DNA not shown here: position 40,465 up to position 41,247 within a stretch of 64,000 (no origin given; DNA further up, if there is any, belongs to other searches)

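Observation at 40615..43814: Three-gene operon of TasA/camelysin-like secreted proteins with a giant multi-Ig partner and no SipW-type peptidase in view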

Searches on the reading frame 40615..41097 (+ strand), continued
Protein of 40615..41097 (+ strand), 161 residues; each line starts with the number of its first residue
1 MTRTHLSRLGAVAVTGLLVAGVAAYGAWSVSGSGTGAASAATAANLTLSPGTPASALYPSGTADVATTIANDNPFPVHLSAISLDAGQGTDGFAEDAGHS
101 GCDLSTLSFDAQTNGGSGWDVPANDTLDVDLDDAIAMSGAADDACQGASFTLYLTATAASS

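Call 25: find_related_loci(query=A1, collection=genome_contigs, flank=10000)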
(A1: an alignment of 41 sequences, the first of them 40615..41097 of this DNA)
Query A1 (161 aa) in genome_contigs; peptide patterns used: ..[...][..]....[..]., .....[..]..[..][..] (x = any residue, [..] = any of these).
374 stretches matched a pattern; 205 encode a relative of the query (tblastn E <= 1e-3); the best 80 are kept; 78 distinct loci.
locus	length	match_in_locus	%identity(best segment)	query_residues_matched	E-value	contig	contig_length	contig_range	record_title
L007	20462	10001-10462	84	1-154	5e-83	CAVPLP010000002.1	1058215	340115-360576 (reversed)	MAG: uncultured Actinomycetes bacterium isolate MFD00392.bin.1.415 genome assembly, contig: contig_1067, whole genome sh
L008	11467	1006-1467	82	1-154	8e-82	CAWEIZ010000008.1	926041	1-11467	MAG: uncultured Actinomycetes bacterium isolate MFD06085.bin.1.163 genome assembly, contig: contig_9484, whole genome sh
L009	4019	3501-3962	82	1-154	9e-80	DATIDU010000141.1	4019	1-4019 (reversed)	MAG TPA_asm: Gaiellales bacterium isolate SMAG_U16351 k141_458041, whole genome shotgun sequence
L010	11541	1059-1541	81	1-161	4e-77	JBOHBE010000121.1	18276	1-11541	MAG: Gaiellales bacterium isolate TC-S_metawrap_bin.201 k127_307584, whole genome shotgun sequence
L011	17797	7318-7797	68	1-160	9e-70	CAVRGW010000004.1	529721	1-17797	MAG: uncultured Actinomycetes bacterium isolate MFD05442.bin.2.232 genome assembly, contig: contig_2847, whole genome sh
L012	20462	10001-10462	84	1-154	2e-67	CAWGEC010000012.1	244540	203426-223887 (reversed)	MAG: uncultured Actinomycetes bacterium isolate MFD02199.bin.2.72 genome assembly, contig: contig_8177, whole genome sho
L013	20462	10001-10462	66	1-154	2e-64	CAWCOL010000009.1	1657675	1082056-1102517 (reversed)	MAG: uncultured Actinomycetes bacterium isolate MFD09368.bin.2.153 genome assembly, contig: contig_5381, whole genome sh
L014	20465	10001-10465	59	1-155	4e-58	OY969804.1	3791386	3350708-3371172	MAG: uncultured Actinomycetes bacterium isolate MFD00731.bin.c.4 genome assembly, chromosome: 1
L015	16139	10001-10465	61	1-155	6e-58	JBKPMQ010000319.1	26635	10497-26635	MAG: Actinomycetota bacterium isolate GS_HAYS_MAG_00062 GS_HAYS_000002448932, whole genome shotgun sequence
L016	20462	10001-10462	60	1-154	2e-57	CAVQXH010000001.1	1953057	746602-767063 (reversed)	MAG: uncultured Actinomycetes bacterium isolate MFD10113.bin.3.495 genome assembly, contig: contig_1638, whole genome sh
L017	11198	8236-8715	61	1-160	3e-57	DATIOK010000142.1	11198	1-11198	MAG TPA_asm: Gaiellales bacterium isolate SMAG_U15821 k141_2095013, whole genome shotgun sequence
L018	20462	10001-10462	59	1-154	6e-57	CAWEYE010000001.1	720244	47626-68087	MAG: uncultured Actinomycetes bacterium isolate MFD06085.bin.2.158 genome assembly, contig: contig_17762, whole genome s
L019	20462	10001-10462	65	1-154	1e-54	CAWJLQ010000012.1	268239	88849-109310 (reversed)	MAG: uncultured Actinomycetes bacterium isolate MFD02416.bin.1.334 genome assembly, contig: contig_48599, whole genome s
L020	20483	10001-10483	61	1-161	2e-54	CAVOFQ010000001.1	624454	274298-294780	MAG: uncultured Actinomycetes bacterium isolate MFD10113.bin.2.41 genome assembly, contig: contig_14880, whole genome sh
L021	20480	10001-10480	59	1-160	3e-52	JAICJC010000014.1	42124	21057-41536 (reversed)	MAG: Thermoleophilia bacterium isolate GZL_FP_2_bin.148 k141_1392078_length_42124_cov_20.8753, whole genome shotgun sequ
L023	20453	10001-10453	58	1-154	8e-51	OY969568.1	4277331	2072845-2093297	MAG: uncultured Actinomycetes bacterium isolate MFD05502.bin.2.11 genome assembly, chromosome: 1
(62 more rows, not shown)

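Call 30: predict_structure(alignment_id=A1)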
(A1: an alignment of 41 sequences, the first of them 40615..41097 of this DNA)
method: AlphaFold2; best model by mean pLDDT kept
length: 161 residues; sequences in the alignment: 41
mean_pLDDT: 73.7   pTM: 0.65
mean pLDDT of the five models: 73.7, 73.2, 72.6, 69.4, 69.2
residues with pLDDT >= 90: 34; 70-90: 72; 50-70: 27; < 50: 28
segments of 3 or more residues with pLDDT < 50: 1-4, 16-27, 32-43
pLDDT, mean of each block of 10 residues (from residue 1): 48 50 45 35 57 70 87 89 88 87 90 92 91 89 81 82 51
secondary structure, 60 per line:
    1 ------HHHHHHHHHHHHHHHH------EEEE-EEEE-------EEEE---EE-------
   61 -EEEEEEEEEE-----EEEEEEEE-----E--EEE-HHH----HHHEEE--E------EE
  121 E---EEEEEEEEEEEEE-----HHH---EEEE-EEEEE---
elements in order: H7-22 E29-32 E34-37 E45-48 E62-71 E77-84 E93-95 E107-109 E119-121 E125-137 E149-152 E154-158

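Call 34: fold_search(model_id=the predicted structure, library=pdb)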
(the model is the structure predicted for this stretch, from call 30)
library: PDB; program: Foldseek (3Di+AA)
matches with E <= 10: 1350; with E <= 0.001: 0
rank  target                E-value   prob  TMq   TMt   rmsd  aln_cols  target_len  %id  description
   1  9fyn                  1.2e-02  0.75  0.27  0.07  15.4       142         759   10  Lacto-N-biosidase from Trueperella pyogenes (released 2024-10-09)
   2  5jtw_B                1.2e-02  0.92  0.29  0.09  14.1       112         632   11  Crystal structure of complement C4b re-refined using iMDFF (released 2016-08-10)
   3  3o0l_B                1.4e-02  0.92  0.30  0.41   8.7       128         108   15  Crystal structure of a Pfam DUF1425 family member (Shew_1734) from Shewanella sp. pv-4 at 1.81 a resolution (released 2010-08-04)
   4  9qj4_B                1.4e-02  0.90  0.28  0.15  15.4       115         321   10  Structure of the Complement classical and lectin pathway proconvertase, C4b2 (released 2025-12-24)
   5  8q30_0                1.5e-02  0.75  0.25  0.28  18.6       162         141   12  Sulfolobus acidocaldarius AAP filament. (released 2024-03-06)
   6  7p4l_B                1.6e-02  0.97  0.36  0.13  10.6       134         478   10  Crystal structure of the trimeric ectodomain of archaeal Fusexin1 (Fsx1) (released 2022-07-13)
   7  6ysq_C                1.6e-02  0.60  0.29  0.09  21.2       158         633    9  The hC4Nb8 complement inhibitory nanobody in complex with C4b (released 2020-06-24)
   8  3o0l_A                1.7e-02  0.94  0.31  0.42   8.1       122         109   13  Crystal structure of a Pfam DUF1425 family member (Shew_1734) from Shewanella sp. pv-4 at 1.81 a resolution (released 2010-08-04)
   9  7p4l_C                1.9e-02  0.96  0.36  0.13  10.6       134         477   10  Crystal structure of the trimeric ectodomain of archaeal Fusexin1 (Fsx1) (released 2022-07-13)
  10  6ysq_D                2.2e-02  0.51  0.29  0.09  21.2       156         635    9  The hC4Nb8 complement inhibitory nanobody in complex with C4b (released 2020-06-24)
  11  2xzz                  3.7e-02  0.97  0.35  0.54   5.6       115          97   11  Crystal structure of the human transglutaminase 1 beta-barrel domain (released 2011-01-26)
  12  7p4l_A                3.9e-02  0.93  0.36  0.14   8.8       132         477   10  Crystal structure of the trimeric ectodomain of archaeal Fusexin1 (Fsx1) (released 2022-07-13)
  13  3hrz_B                4.1e-02  0.66  0.27  0.20  14.3       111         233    7  Cobra Venom Factor (CVF) in complex with human factor B (released 2009-07-07)
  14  7b2m_B                4.1e-02  0.66  0.26  0.08  15.2       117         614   11  Cryo-EM structure of complement C4b in complex with nanobody E3 (released 2022-03-02)
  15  5jpm_B                4.4e-02  0.82  0.32  0.08  13.5       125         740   10  Structure of the complex of human complement C4 with MASP-2 rebuilt using iMDFF (released 2016-08-10)
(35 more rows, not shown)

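Call 38: search_solved_structures(query=A1, max_evalue=10, show_alignments=2)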
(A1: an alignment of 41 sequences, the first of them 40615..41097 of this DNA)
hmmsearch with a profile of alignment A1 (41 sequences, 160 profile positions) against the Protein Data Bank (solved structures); distinct sequences matched with E-value up to 10: 1.
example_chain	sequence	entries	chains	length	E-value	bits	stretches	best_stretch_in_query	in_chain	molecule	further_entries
5gv3_A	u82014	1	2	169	0.023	17.6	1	39-83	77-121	Lysosome-associated membrane glycoprotein 2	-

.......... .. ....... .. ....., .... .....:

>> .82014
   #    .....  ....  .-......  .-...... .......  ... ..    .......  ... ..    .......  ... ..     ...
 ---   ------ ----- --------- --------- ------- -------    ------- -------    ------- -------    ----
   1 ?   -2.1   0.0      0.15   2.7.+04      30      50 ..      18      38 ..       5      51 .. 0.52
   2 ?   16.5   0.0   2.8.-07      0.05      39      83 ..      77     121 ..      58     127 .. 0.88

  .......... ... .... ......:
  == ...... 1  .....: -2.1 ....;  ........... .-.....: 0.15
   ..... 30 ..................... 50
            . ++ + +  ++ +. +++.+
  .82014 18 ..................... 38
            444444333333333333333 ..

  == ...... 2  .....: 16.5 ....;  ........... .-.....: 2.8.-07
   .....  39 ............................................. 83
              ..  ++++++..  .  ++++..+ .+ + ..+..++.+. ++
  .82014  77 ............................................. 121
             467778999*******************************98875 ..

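Call 57: find_homologous_proteins(query=L005:7492-8097:+, max_evalue=0.001)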
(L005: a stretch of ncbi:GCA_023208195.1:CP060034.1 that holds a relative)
Query L005:7492-8097:+ (201 aa): 105 proteins with E <= 0.001 among 4214 candidates.
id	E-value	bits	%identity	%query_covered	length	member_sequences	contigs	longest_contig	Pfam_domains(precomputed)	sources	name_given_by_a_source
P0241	2.1e-112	391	97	100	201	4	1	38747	PF12389.14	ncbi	-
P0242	9.1e-72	259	67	99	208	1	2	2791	PF12389.14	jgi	jgi:predicted ribosomally synthesized peptide with SipW-like signal peptide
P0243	4.3e-70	253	66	95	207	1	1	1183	PF12389.14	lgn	-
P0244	3.8e-68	247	67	96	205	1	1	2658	PF12389.14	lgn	-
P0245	2.2e-67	245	63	100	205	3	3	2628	PF12389.14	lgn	-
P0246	4.3e-67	244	65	95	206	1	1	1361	PF12389.14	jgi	jgi:predicted ribosomally synthesized peptide with SipW-like signal peptide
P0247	5.8e-67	243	64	99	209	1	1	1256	PF12389.14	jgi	jgi:predicted ribosomally synthesized peptide with SipW-like signal peptide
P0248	7.2e-67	243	65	93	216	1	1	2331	PF12389.14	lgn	-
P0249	1.3e-66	242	66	96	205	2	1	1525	PF12389.14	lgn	-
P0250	8.9e-65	236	63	100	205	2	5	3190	PF12389.14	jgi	jgi:predicted ribosomally synthesized peptide with SipW-like signal peptide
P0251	1.9e-64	235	63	100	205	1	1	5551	PF12389.14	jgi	jgi:predicted ribosomally synthesized peptide with SipW-like signal peptide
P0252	4.4e-64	234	61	100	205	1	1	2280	PF12389.14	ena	-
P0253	5.9e-64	233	63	95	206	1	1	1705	PF12389.14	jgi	jgi:predicted ribosomally synthesized peptide with SipW-like signal peptide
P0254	6.1e-64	233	66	92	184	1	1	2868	PF12389.14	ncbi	ncbi:MAG: TasA family protein, partial [Nocardioides sp.]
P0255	7.0e-64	233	61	100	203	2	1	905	PF12389.14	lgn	-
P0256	1.4e-63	232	65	96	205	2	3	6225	PF12389.14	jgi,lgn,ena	-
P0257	2.2e-63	232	62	96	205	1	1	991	PF12389.14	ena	-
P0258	5.2e-63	230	63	96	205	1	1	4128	PF12389.14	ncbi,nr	ncbi:MAG TPA: TasA family protein [Marmoricola sp.]|nr:TasA family protein [Marmoricola sp.]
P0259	5.2e-63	230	63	96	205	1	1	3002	PF12389.14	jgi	jgi:predicted ribosomally synthesized peptide with SipW-like signal peptide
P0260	8.9e-63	230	63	87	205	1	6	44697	PF12389.14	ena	-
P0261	9.9e-63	229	63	95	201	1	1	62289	PF12389.14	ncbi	-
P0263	1.2e-62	229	63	92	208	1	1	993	PF12389.14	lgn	-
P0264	1.8e-62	229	65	93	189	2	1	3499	PF12389.14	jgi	jgi:predicted ribosomally synthesized peptide with SipW-like signal peptide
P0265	2.4e-62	228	61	96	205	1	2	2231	PF12389.14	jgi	-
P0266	2.5e-62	228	62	99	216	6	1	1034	PF12389.14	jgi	jgi:predicted ribosomally synthesized peptide with SipW-like signal peptide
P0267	3.7e-62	228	63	98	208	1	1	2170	PF12389.14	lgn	-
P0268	3.8e-62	228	63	100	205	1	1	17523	PF12389.14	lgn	-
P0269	1.1e-61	226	64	93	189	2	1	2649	PF12389.14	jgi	jgi:predicted ribosomally synthesized peptide with SipW-like signal peptide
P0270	1.7e-61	225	62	93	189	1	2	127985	PF12389.14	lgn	-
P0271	2.0e-61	225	61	100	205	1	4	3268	PF12389.14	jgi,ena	-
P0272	3.0e-61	225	59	100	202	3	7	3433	PF12389.14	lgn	-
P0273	3.5e-61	224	60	95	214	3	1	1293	PF12389.14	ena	-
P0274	6.6e-61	223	60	97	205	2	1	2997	PF12389.14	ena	-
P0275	1.2e-60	223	59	100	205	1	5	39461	PF12389.14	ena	-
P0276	4.6e-60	221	61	96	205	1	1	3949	PF12389.14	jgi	jgi:predicted ribosomally synthesized peptide with SipW-like signal peptide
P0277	4.9e-60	221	60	96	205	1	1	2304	PF12389.14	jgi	jgi:predicted ribosomally synthesized peptide with SipW-like signal peptide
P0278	5.5e-60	220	61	92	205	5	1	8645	PF12389.14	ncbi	-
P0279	5.8e-60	220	60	96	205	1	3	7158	PF12389.14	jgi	jgi:predicted ribosomally synthesized peptide with SipW-like signal peptide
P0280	8.7e-60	220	62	95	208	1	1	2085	PF12389.14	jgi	jgi:predicted ribosomally synthesized peptide with SipW-like signal peptide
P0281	9.2e-60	220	60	96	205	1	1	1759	PF12389.14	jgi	jgi:predicted ribosomally synthesized peptide with SipW-like signal peptide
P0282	1.3e-59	219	59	96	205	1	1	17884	PF12389.14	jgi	jgi:predicted ribosomally synthesized peptide with SipW-like signal peptide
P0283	2.0e-59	219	63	94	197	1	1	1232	PF12389.14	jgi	jgi:predicted ribosomally synthesized peptide with SipW-like signal peptide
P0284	2.9e-59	218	60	96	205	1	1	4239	PF12389.14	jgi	jgi:predicted ribosomally synthesized peptide with SipW-like signal peptide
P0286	1.0e-58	216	60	96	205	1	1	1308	PF12389.14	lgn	-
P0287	1.4e-58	216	62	96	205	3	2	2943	PF12389.14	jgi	jgi:predicted ribosomally synthesized peptide with SipW-like signal peptide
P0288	1.4e-58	216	64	91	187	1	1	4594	PF12389.14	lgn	-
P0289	1.5e-58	216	61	96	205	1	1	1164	PF12389.14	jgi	jgi:predicted ribosomally synthesized peptide with SipW-like signal peptide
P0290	6.6e-58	214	63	92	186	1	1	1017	PF12389.14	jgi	jgi:predicted ribosomally synthesized peptide with SipW-like signal peptide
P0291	9.4e-58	213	61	95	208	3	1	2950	PF12389.14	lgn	-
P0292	1.4e-57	213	58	96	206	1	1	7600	PF12389.14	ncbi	ncbi:MAG: TasA family protein [Marmoricola sp.]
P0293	1.4e-57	213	60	100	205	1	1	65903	PF12389.14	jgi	jgi:predicted ribosomally synthesized peptide with SipW-like signal peptide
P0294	3.0e-57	212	62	95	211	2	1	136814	PF12389.14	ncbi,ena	-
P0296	2.4e-56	209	61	85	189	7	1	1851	PF12389.14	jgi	jgi:predicted ribosomally synthesized peptide with SipW-like signal peptide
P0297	3.9e-56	208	57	100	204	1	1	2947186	PF12389.14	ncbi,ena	-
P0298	7.2e-56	207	59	95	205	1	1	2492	PF12389.14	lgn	-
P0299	7.4e-56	207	56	85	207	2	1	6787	PF12389.14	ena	-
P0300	8.7e-56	207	61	86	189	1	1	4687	PF12389.14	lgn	-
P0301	4.9e-55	204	61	87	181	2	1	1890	PF12389.14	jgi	-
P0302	5.6e-55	204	63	87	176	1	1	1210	PF12389.14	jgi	jgi:predicted ribosomally synthesized peptide with SipW-like signal peptide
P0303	7.5e-55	204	58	96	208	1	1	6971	PF12389.14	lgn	-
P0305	5.1e-53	198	57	98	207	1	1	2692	PF12389.14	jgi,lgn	-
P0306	5.8e-53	198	56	96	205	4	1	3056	PF12389.14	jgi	jgi:predicted ribosomally synthesized peptide with SipW-like signal peptide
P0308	8.7e-53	197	57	99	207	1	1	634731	PF12389.14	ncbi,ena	-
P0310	2.6e-50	189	56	100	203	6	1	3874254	PF12389.14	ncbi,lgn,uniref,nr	ncbi:TasA family protein [Aeromicrobium sp. Root344]|uniref:TasA family protein n=1 Tax=Aeromicrobiu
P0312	1.3e-49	187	57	100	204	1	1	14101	PF12389.14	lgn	-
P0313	1.4e-49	187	55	95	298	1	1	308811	PF12389.14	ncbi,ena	-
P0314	2.4e-49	186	56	92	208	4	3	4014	PF12389.14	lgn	-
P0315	3.5e-49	185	57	90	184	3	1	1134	PF12389.14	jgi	jgi:predicted ribosomally synthesized peptide with SipW-like signal peptide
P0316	6.7e-49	184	54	100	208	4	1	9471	PF12389.14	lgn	-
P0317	8.7e-49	184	56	100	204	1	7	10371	PF12389.14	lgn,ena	-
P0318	1.1e-48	184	56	100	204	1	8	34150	PF12389.14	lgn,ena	-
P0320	1.2e-47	180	57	94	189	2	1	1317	PF12389.14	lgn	-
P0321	1.5e-47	180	54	100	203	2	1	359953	PF12389.14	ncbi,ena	-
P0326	1.6e-44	170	54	100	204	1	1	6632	PF12389.14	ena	-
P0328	3.4e-42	163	51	94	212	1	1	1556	PF12389.14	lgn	-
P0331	2.1e-36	144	50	96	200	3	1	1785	PF12389.14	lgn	-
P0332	2.5e-34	137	48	100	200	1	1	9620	PF12389.14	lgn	-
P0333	2.3e-33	134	44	100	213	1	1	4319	PF12389.14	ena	-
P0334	2.6e-32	130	44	98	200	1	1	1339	PF12389.14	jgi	jgi:predicted ribosomally synthesized peptide with SipW-like signal peptide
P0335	3.7e-32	130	44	91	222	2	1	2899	PF12389.14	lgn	-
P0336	1.2e-31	128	44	95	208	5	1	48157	PF12389.14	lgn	-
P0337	7.3e-31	126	46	95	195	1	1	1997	PF12389.14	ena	-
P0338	1.0e-30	125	46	96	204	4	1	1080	PF12389.14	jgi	jgi:predicted ribosomally synthesized peptide with SipW-like signal peptide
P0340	2.7e-27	114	41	98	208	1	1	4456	PF12389.14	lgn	-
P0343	1.4e-26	112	42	96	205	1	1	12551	PF12389.14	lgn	-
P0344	4.2e-23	100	53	54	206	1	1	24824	PF12389.14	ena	-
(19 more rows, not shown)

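Call 61: search_solved_structures(query=A3, max_evalue=10, show_alignments=1)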
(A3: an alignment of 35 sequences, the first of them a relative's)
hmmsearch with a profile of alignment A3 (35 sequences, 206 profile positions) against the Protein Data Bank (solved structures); distinct sequences matched with E-value up to 10: 2.
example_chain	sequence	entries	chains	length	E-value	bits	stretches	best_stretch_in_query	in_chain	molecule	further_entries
7n6g_3H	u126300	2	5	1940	0.14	15.1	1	65-107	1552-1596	FAP74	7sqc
6fvi_A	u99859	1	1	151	1.9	11.4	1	70-103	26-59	Centrosomal protein of 192 kDa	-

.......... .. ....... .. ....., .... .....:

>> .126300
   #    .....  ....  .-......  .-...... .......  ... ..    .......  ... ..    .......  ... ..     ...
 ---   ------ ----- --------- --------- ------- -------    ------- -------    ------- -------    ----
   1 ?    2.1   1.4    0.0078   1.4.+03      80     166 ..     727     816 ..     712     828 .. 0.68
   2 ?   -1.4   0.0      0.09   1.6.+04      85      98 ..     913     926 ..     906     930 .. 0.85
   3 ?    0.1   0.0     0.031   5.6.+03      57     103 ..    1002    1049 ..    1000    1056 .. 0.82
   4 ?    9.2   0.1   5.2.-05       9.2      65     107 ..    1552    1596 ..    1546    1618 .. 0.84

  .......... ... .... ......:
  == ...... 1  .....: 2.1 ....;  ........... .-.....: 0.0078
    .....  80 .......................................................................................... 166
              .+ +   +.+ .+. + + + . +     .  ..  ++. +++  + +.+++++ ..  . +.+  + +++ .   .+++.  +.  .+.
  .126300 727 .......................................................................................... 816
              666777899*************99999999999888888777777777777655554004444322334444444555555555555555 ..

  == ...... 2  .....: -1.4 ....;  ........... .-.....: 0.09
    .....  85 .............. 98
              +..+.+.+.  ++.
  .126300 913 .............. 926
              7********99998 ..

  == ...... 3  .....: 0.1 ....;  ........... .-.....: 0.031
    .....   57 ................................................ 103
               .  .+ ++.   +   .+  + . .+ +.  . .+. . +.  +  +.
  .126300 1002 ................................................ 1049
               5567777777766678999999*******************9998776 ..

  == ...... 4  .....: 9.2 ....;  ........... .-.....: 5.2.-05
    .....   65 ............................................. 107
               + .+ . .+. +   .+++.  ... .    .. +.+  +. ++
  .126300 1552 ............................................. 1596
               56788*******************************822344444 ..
